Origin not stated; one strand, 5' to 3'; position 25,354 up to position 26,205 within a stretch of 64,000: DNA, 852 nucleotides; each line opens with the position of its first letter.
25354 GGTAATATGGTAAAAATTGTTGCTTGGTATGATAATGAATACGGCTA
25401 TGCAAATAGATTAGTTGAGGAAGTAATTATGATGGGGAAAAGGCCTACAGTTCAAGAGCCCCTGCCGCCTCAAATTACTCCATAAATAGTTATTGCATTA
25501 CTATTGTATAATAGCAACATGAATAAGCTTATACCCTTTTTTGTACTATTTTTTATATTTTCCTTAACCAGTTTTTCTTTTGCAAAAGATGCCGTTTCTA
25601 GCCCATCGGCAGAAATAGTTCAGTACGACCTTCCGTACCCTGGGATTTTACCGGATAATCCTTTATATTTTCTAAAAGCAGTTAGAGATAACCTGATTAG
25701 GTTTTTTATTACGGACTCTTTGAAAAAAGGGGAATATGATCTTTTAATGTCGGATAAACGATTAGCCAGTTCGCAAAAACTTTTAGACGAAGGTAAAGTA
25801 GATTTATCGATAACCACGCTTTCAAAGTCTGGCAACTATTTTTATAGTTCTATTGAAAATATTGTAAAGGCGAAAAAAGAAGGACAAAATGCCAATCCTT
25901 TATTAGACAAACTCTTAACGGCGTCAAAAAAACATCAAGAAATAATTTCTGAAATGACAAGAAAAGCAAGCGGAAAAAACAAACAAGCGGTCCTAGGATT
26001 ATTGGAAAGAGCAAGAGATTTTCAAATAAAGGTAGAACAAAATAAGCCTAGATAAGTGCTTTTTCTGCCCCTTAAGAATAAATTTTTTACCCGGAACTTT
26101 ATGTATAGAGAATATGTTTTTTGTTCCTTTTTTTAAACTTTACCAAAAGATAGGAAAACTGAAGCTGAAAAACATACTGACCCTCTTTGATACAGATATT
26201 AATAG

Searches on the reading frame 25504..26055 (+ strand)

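Call 7: search_protein_families(library=pfam, proteins=[window:25504-26055:+], max_evalue=0.01)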
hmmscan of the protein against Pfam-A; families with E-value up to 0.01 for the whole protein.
window:25504-26055:+ (183 aa): 2 families
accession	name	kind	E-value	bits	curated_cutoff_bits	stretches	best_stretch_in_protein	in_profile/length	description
PF18915.5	DUF5667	-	2.4e-09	38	27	1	47-154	1-95/99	Domain of unknown function (DUF5667)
PF02787.25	CPSase_L_D3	-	0.0086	16.5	26.6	0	83-144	7-69/80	Carbamoyl-phosphate synthetase large chain, oligomerisation domain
